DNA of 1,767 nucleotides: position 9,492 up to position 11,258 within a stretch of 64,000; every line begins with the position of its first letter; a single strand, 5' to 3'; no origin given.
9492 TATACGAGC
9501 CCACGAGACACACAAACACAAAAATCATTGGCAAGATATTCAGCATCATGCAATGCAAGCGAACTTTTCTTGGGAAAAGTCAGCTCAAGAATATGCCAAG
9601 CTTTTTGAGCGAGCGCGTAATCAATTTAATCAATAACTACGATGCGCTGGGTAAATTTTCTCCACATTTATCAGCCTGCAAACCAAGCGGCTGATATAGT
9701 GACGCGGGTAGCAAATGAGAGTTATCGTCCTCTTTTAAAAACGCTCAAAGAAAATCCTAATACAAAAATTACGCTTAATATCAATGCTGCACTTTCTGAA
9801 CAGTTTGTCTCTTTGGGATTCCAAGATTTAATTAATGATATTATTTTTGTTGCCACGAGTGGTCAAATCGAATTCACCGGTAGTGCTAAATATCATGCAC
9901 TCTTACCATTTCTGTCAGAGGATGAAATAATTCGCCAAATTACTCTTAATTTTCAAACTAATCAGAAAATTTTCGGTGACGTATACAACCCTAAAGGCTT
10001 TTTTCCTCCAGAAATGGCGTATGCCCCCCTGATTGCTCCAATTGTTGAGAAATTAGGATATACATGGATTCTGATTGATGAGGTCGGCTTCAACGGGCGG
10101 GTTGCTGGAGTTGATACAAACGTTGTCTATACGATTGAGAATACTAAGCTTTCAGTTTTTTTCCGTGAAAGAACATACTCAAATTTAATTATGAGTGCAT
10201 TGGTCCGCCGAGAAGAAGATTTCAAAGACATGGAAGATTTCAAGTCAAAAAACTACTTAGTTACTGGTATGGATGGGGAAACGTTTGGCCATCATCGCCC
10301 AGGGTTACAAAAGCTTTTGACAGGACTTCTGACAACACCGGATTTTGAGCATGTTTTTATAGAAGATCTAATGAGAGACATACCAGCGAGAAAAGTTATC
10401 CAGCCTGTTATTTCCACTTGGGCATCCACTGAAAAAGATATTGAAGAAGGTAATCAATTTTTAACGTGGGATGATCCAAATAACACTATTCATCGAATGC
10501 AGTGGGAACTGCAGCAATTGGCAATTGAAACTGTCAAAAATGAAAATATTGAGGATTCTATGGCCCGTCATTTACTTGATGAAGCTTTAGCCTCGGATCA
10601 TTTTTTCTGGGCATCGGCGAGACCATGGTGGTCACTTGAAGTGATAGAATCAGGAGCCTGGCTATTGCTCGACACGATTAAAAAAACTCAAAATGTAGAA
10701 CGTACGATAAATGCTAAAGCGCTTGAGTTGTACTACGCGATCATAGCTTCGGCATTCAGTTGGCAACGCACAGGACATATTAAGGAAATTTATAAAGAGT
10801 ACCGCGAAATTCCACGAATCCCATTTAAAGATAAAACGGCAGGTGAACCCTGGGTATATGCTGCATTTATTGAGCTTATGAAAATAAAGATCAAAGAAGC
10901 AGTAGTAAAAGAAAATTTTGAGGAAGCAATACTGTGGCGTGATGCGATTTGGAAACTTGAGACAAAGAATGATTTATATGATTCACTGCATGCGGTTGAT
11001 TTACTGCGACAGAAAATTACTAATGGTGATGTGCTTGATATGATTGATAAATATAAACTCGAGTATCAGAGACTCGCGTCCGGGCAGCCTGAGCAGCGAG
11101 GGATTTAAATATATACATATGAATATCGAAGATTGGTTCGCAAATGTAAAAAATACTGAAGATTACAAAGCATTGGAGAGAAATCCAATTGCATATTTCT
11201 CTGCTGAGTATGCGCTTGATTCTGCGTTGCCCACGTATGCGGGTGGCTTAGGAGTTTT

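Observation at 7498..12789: Archaeal-type cupin phosphoglucose isomerase embedded in a glycogen gene cluster (cPGI, glgA, GH57 enzyme, glgP)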

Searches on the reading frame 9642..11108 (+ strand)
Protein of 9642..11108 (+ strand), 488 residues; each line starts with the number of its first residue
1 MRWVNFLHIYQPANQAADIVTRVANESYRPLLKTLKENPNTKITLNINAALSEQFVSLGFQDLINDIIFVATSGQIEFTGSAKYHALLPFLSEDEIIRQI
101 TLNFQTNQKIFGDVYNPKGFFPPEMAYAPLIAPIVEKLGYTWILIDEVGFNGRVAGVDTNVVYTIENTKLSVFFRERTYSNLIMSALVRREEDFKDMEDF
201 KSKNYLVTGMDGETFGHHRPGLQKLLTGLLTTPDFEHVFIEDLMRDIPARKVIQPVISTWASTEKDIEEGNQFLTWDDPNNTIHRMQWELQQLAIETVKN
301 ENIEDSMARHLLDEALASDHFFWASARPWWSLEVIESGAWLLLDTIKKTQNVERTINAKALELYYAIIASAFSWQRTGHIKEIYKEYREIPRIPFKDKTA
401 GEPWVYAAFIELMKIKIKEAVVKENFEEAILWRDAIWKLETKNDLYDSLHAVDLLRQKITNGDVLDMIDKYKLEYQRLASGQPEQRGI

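Call 3: search_protein_families(library=pfam, proteins=[window:9642-11108:+], max_evalue=0.01)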
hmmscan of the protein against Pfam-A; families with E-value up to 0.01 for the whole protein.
window:9642-11108:+ (488 aa): 2 families
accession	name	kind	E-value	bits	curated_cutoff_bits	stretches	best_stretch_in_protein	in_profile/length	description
PF03065.20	Glyco_hydro_57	-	3.5e-32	112.3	21.2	1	10-245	30-262/291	Glycosyl hydrolase family 57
PF02151.25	UVR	-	0.0066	16.6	21.5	0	410-440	4-34/36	UvrB/uvrC motif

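Call 4: search_protein_families(library=ncbifam, proteins=[window:9642-11108:+], max_evalue=0.01)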
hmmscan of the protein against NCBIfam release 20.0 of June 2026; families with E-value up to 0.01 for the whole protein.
window:9642-11108:+ (488 aa): 4 families
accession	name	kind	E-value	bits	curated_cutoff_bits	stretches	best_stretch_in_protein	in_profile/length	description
NF041566.1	branchenz_Thermus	equivalog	1.4e-05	24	920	1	53-130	114-189/527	1,4-alpha-glucan branching protein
NF041133.1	branch_enz_Thcocales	equivalog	3.6e-05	22.5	1000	1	63-129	123-188/553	1,4-alpha-glucan branching protein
NF052238.1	spr1630_fam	equivalog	0.0038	17.1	125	1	367-422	33-89/246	spr1630 family ClpXP-sensitive toxin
NF053706.1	PrRKinActvMcsABac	equivalog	0.0067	16.2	210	0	410-443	141-174/182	protein-arginine kinase activator protein McsA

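Call 6: search_solved_structures(query=window:9642-11108:+, max_evalue=1, show_alignments=2)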
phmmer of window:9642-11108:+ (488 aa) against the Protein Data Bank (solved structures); distinct sequences matched with E-value up to 1: 10.
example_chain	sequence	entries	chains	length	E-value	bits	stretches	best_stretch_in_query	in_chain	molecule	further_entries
1k1w_A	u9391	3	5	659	3.1e-06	29.6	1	5-156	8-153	4-ALPHA-GLUCANOTRANSFERASE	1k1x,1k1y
7e1y_A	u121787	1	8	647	0.0001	24.5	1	70-183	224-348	Glycoside hydrolase, family 57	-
3n8t_A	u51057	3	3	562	0.00067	21.9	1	62-129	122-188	alpha-amylase, GH57 family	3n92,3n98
5wu7_A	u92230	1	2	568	0.054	15.6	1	72-129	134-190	Uncharacterized protein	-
1ufa_A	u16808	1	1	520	0.097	14.8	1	69-129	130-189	TT1467 protein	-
3p0b_A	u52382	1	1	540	0.1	14.7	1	69-129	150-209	TT1467 protein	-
8z8p_A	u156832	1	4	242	0.25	13.4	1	327-429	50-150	Norbelladine 4'-O-methyltransferase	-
8z8s_A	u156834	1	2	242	0.26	13.3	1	327-429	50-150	Norbelladine 4'-O-methyltransferase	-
8xe2_A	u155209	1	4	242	0.44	12.6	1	327-429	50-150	norbelladine O-methyltransferase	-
8xdo_A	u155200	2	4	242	0.45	12.6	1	327-429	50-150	norbelladine O-methyltransferase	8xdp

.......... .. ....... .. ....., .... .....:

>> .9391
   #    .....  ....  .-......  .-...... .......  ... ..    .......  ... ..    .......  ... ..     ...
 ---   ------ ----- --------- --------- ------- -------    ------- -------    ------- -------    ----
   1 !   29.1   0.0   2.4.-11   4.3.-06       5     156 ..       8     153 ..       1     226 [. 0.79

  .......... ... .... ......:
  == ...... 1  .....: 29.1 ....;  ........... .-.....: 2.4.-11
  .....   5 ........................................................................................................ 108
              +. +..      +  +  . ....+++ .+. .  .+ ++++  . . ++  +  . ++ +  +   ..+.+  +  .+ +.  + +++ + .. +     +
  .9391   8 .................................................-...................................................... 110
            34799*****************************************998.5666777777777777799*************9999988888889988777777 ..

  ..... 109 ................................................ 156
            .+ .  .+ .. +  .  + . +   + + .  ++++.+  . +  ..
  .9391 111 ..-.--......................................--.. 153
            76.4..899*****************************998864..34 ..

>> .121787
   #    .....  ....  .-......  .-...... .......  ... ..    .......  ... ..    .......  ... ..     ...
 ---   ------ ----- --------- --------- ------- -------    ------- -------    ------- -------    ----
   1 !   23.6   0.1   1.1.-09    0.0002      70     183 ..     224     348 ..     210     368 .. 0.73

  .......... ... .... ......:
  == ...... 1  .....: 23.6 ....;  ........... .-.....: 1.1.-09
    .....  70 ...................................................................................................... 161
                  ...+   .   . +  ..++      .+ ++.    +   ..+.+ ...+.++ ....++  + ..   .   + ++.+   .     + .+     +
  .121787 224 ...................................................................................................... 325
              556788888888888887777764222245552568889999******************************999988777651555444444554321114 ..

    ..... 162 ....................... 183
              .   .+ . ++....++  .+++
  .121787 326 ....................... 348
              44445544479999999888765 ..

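Call 32: find_homologous_proteins(query=window:9642-11108:+, max_evalue=0.001)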
Query window:9642-11108:+ (488 aa): 2776 proteins with E <= 0.001 among 8000 candidates; the best 120 are listed.
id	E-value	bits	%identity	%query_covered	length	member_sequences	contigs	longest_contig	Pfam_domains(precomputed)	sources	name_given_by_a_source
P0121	0.0e+0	1103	99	100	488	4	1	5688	PF03065.21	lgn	-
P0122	1.3e-223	761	68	100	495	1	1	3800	PF03065.21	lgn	-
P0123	3.6e-223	760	67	100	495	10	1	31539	PF03065.21,PF02151.26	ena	-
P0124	8.9e-223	759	67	100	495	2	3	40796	PF03065.21,PF02151.26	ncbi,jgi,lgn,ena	-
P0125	3.2e-222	757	67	100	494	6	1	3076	PF03065.21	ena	-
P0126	1.1e-221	755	67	100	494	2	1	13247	PF03065.21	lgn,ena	-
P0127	6.6e-220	749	67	100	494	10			PF03065.21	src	-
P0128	2.5e-219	747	67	100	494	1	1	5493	PF03065.21,PF02151.26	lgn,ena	-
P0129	5.1e-219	746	66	100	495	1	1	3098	PF03065.21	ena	-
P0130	2.3e-218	744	67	100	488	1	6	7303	PF03065.21,PF02151.26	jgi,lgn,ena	-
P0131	4.7e-216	736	65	100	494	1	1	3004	PF03065.21,PF02151.26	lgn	-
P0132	7.4e-216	736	66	100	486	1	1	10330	PF03065.21,PF02151.26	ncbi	-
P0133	8.4e-216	736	66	100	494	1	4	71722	PF03065.21,PF02151.26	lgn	-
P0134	3.4e-215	734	65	100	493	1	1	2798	PF03065.21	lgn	-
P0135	8.3e-215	732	64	100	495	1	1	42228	PF03065.21,PF02151.26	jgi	jgi:hypothetical protein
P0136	1.3e-214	732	65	100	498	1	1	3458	PF03065.21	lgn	-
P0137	1.5e-214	731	65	100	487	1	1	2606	PF03065.21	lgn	-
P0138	1.8e-213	728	64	100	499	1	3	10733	PF03065.21,PF02151.26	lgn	-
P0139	3.6e-213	727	65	100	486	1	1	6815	PF03065.21,PF02151.26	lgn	-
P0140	7.9e-213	726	64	100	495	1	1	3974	PF03065.21,PF02151.26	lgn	-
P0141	8.4e-213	726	64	100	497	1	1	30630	PF03065.21,PF02151.26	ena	-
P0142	1.5e-212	725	64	100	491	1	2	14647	PF03065.21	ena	-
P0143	6.7e-211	719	64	100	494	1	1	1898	PF03065.21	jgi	jgi:hypothetical protein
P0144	7.6e-210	716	63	100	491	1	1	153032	PF03065.21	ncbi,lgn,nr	ncbi:MAG: UvrB/UvrC motif-containing protein [bacterium]|nr:UvrB/UvrC motif-containing protein [bact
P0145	1.4e-209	715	63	100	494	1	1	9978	PF03065.21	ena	-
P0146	5.7e-209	713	64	100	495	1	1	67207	PF03065.21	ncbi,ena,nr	ncbi:hypothetical protein KJA15_04335 [Patescibacteria group bacterium]|nr:hypothetical protein [Pat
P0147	6.6e-209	713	63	100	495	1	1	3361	PF03065.21,PF02151.26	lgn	-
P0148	5.2e-208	710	63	100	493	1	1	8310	PF03065.21,PF02151.26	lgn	-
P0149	5.4e-208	710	63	100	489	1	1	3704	PF03065.21,PF02151.26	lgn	-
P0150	1.1e-207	709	63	100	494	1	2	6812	PF03065.21,PF02151.26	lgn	-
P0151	2.5e-207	708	65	98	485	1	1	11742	PF03065.21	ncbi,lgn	ncbi:MAG: hypothetical protein WD989_02140 [Candidatus Paceibacterota bacterium]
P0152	3.8e-207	707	64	100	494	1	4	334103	PF03065.21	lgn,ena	-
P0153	1.4e-206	705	64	100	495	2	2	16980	PF03065.21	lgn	-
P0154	1.5e-206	705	64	100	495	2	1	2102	PF03065.21,PF02151.26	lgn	-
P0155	8.5e-206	703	62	100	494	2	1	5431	PF03065.21,PF02151.26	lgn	-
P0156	2.9e-205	701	64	100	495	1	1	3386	PF03065.21,PF02151.26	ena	-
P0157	6.5e-205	700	63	100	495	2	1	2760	PF03065.21,PF02151.26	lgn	-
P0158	2.6e-202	691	61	100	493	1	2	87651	PF03065.21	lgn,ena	-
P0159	6.2e-202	690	62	100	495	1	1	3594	PF03065.21,PF02151.26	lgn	-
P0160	3.1e-201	688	62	100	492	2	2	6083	PF03065.21,PF02151.26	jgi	jgi:hypothetical protein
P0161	7.4e-200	683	60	100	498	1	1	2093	PF03065.21,PF01522.27,PF02151.26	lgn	-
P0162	1.2e-199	682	61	100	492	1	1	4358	PF03065.21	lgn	-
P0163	2.2e-199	681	61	100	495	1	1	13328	PF03065.21,PF02151.26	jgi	jgi:hypothetical protein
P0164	6.1e-199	680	61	100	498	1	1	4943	PF03065.21,PF02151.26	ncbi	-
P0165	2.6e-197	675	61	100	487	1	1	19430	PF03065.21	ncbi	-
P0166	3.7e-195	667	60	99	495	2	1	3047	PF03065.21,PF02151.26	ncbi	-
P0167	5.2e-193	660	60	99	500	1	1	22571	PF03065.21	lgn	-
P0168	1.3e-191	656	59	100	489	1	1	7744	PF03065.21,PF02151.26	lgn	-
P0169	3.3e-191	654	58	100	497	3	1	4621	PF03065.21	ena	-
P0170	2.7e-189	648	59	100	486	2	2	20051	PF03065.21,PF02151.26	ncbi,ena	ncbi:MAG: UvrB/UvrC motif-containing protein [Patescibacteria group bacterium]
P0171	4.8e-189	647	58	100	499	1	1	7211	PF03065.21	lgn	-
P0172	1.1e-187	643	56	99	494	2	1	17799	PF03065.21,PF02151.26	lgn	-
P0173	6.4e-184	630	57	100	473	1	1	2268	PF03065.21,PF02151.26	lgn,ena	-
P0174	7.3e-184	630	56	100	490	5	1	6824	PF03065.21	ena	-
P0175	1.9e-181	622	65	86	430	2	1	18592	PF03065.21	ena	-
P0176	3.1e-181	622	57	100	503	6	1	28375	PF03065.21,PF02151.26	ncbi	-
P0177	2.0e-180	619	54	100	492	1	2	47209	PF03065.21,PF01522.27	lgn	-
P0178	7.2e-179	614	56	100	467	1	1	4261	PF03065.21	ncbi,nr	ncbi:MAG: UvrB/UvrC motif-containing protein [bacterium]|nr:UvrB/UvrC motif-containing protein [bact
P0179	9.1e-178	610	55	99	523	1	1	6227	PF03065.21,PF02151.26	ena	-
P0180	3.1e-173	595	56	100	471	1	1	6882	PF03065.21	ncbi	-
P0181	6.7e-173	594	56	100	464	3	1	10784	PF03065.21,PF01522.27,PF02151.26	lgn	-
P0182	1.3e-169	583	54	100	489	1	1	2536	PF03065.21,PF02151.26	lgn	-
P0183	3.9e-162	559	53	100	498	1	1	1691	PF03065.21,PF02151.26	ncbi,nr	ncbi:MAG: UvrB/UvrC motif-containing protein [bacterium]|nr:UvrB/UvrC motif-containing protein [bact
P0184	1.6e-161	557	51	100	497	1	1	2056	PF03065.21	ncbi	-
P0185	8.2e-161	554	53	100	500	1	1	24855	PF03065.21,PF02151.26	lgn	-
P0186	1.0e-160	554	52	100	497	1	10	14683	PF03065.21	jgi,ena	-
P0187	8.7e-160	551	53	100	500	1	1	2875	PF03065.21,PF02151.26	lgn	-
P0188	2.2e-159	550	53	100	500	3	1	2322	PF03065.21,PF02151.26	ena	-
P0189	5.6e-159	548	51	100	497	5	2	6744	PF03065.21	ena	-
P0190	8.6e-159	548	51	100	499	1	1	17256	PF03065.21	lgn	-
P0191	1.3e-158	547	51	100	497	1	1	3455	PF03065.21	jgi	jgi:hypothetical protein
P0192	4.6e-158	545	51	100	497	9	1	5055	PF03065.21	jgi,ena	-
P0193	4.7e-158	545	51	100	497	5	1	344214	PF03065.21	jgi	jgi:hypothetical protein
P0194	5.9e-158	545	50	100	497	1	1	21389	PF03065.21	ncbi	-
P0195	6.7e-158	545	50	100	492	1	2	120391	PF03065.21,PF02151.26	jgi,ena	jgi:hypothetical protein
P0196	9.0e-158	544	51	100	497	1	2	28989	PF03065.21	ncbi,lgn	-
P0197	1.6e-157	543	50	100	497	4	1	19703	PF03065.21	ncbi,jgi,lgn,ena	ncbi:MAG: hypothetical protein WCG97_03385 [bacterium]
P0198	1.8e-157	543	51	100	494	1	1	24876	PF03065.21,PF02151.26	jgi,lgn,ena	-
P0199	2.0e-157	543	51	100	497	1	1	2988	PF03065.21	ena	-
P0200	2.3e-157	543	51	100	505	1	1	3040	PF03065.21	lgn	-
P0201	6.8e-157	541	50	100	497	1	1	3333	PF03065.21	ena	-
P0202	7.3e-157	541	50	100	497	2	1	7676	PF03065.21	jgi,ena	-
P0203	7.7e-157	541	51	100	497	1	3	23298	PF03065.21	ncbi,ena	ncbi:MAG: hypothetical protein AAB645_01600 [Patescibacteria group bacterium]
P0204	7.9e-157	541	52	100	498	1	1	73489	PF03065.21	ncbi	-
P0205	8.3e-157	541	51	100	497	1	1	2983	PF03065.21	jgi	jgi:alpha-amylase/alpha-mannosidase (GH57 family)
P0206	8.6e-157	541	51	100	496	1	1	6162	PF03065.21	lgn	-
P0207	9.9e-157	541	50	100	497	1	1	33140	PF03065.21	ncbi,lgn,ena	-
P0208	1.4e-156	540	51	100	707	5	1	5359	PF03065.21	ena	-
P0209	1.7e-156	540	51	100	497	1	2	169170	PF03065.21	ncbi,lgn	-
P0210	1.8e-156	540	51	100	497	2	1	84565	PF03065.21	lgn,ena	-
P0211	1.9e-156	540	50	100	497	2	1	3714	PF03065.21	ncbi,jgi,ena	jgi:hypothetical protein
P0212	2.8e-156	539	50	100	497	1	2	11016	PF03065.21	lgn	-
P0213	3.1e-156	539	51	100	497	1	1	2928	PF03065.21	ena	-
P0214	3.4e-156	539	50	100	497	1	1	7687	PF03065.21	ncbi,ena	-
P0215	4.4e-156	539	52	100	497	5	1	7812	PF03065.21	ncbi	-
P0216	5.1e-156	538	49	100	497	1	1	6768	PF03065.21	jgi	jgi:hypothetical protein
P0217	5.2e-156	538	50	100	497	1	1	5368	PF03065.21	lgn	-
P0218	6.1e-156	538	51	100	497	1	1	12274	PF03065.21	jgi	jgi:hypothetical protein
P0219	6.3e-156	538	50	100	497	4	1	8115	PF03065.21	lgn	-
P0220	6.4e-156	538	50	100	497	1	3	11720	PF03065.21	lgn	-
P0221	7.2e-156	538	51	100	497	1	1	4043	PF03065.21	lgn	-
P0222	7.4e-156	538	50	100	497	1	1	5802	PF03065.21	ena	-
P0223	1.1e-155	537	50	100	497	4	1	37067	PF03065.21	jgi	jgi:predicted glycosyl hydrolase (DUF1957 family)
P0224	1.1e-155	537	50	100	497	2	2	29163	PF03065.21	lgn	-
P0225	1.3e-155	537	51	100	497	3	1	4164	PF03065.21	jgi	jgi:hypothetical protein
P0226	1.4e-155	537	50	100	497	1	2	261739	PF03065.21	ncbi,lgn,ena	-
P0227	1.9e-155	537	50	100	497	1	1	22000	PF03065.21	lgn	-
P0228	2.1e-155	536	50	100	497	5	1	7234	PF03065.21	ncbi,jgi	jgi:hypothetical protein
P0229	2.3e-155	536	48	100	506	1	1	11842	PF03065.21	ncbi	-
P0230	2.3e-155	536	49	100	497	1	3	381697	PF03065.21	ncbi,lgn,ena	ncbi:MAG: hypothetical protein AAB407_01485 [Patescibacteria group bacterium]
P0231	2.3e-155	536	52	100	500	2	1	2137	PF03065.21,PF02151.26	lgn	-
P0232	2.6e-155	536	50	100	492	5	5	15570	PF03065.21,PF02151.26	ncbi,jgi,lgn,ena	-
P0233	2.8e-155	536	50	100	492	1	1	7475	PF03065.21,PF02151.26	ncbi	-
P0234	3.4e-155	536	50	100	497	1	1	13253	PF03065.21,PF01522.27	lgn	-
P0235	3.6e-155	536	50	100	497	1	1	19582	PF03065.21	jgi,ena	jgi:hypothetical protein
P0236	3.7e-155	536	49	100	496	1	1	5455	PF03065.21,PF02151.26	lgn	-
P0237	4.0e-155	536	49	100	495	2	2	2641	PF03065.21,PF02151.26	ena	-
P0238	4.0e-155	535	50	100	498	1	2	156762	PF03065.21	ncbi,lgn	-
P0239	5.4e-155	535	51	100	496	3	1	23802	PF03065.21,PF01522.27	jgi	jgi:hypothetical protein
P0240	5.7e-155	535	48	100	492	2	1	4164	PF03065.21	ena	-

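Call 46: predict_structure(alignment_id=A2)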
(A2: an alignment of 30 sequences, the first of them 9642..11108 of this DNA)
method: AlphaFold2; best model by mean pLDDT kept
length: 488 residues; sequences in the alignment: 30
mean_pLDDT: 86.3   pTM: 0.80
mean pLDDT of the five models: 86.3, 80.6, 80.6, 78.1, 76.8
residues with pLDDT >= 90: 261; 70-90: 163; 50-70: 54; < 50: 10
segments of 3 or more residues with pLDDT < 50: 479-488
pLDDT, mean of each block of 10 residues (from residue 1): 94 89 90 94 96 97 98 98 95 96 98 98 96 98 96 90 97 92 73 71 88 69 79 91 95 95 86 83 95 95 89 92 81 92 96 96 97 87 72 61 79 86 77 74 62 68 78 63 39
secondary structure, 60 per line:
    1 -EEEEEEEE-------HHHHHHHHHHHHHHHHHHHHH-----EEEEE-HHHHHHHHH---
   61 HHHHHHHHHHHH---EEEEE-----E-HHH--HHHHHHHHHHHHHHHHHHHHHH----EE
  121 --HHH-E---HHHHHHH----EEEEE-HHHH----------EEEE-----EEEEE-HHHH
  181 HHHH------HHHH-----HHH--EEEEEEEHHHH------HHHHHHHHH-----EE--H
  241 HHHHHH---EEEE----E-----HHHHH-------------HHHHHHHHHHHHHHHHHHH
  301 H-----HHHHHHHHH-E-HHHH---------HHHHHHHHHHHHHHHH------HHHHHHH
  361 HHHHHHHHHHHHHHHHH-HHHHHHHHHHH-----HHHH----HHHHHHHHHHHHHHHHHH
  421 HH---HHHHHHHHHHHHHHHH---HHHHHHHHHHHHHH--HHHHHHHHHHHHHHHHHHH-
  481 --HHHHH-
elements in order: E2-9 H17-37 E43-47 H49-57 H61-72 E76-80 H93-114 H131-137 E142-146 H148-151 E162-165 E171-175 H177-184 H191-194 E205-211 H212-215 H222-230 H240-246 E250-253 H264-268 H282-301 H307-315 H319-322 H332-347 H354-377 H379-389 H395-398 H403-422 H426-441 H445-458 H461-479 H483-487

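Call 49: fold_search(model_id=the predicted structure, library=pdb)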
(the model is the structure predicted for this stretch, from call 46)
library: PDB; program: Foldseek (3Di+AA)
matches with E <= 10: 627; with E <= 0.001: 87
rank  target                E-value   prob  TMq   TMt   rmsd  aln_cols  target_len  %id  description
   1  1k1w                  7.3e-18  1.00  0.56  0.44   5.2       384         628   16  Crystal structure of 4-alpha-glucanotransferase from thermococcus litoralis (released 2003-06-17)
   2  1k1x_A                8.5e-18  1.00  0.55  0.43   5.6       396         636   16  Crystal structure of 4-alpha-glucanotransferase from thermococcus litoralis (released 2003-06-17)
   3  1k1x_B                3.0e-17  1.00  0.53  0.42   5.9       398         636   16  Crystal structure of 4-alpha-glucanotransferase from thermococcus litoralis (released 2003-06-17)
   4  5wu7_A                2.6e-14  1.00  0.56  0.52   8.9       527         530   15  Crystal structure of GH57-type branching enzyme from hyperthermophilic archaeon Pyrococcus horikoshii (released 2017-03-08)
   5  7e1y_A                3.1e-14  1.00  0.55  0.51   5.4       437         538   18  Staphylothermus marinus amylopullulanase -SmApu (released 2022-02-09)
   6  1ufa                  3.4e-14  1.00  0.51  0.49  12.3       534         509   14  Crystal structure of TT1467 from Thermus thermophilus HB8 (released 2003-11-28)
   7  3n8t                  5.7e-14  1.00  0.58  0.52   6.5       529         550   16  Native structure of TK1436, a GH57 branching enzyme from hyperthermophilic archaeon Thermococcus kodakaraensis (released 2010-10-27)
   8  2b5d                  1.3e-13  1.00  0.50  0.47  13.3       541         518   14  Crystal structure of the novel alpha-amylase AmyC from Thermotoga maritima (released 2006-03-07)
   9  3p0b                  1.4e-13  1.00  0.57  0.55   5.9       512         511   15  Thermus thermophilus family GH57 branching enzyme: crystal structure, mechanism of action and products formed (released 2010-10-20)
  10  9jlr_C                4.1e-13  1.00  0.55  0.55   5.9       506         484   16  Crystal structure of GH57 family amylopullulanase from Aquifex aeolicus mutant E256Q in complex with maltopentaose (released 2025-06-04)
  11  5wu7_B                6.5e-13  1.00  0.57  0.52   9.0       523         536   16  Crystal structure of GH57-type branching enzyme from hyperthermophilic archaeon Pyrococcus horikoshii (released 2017-03-08)
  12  9k7c_A                6.5e-13  1.00  0.52  0.53   8.0       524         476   15  Crystal structure of GH57 family amylopullulanase from Aquifex aeolicus mutant E256Q in complex with maltopentaose (released 2025-06-04)
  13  9ihu_A                8.9e-13  1.00  0.51  0.52   8.3       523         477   15  GH57 family Amylopullulanase from Aquifex aeolicus (released 2025-06-04)
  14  9kyq_B                9.8e-13  1.00  0.52  0.53   8.1       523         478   15  GH57 family amylopullulanase from Aquifex aeolicus wild type co-crystallize with gama-cyclodextrin (released 2025-06-04)
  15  9jlr_D                1.1e-12  1.00  0.55  0.55   6.1       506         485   16  Crystal structure of GH57 family amylopullulanase from Aquifex aeolicus mutant E256Q in complex with maltopentaose (released 2025-06-04)
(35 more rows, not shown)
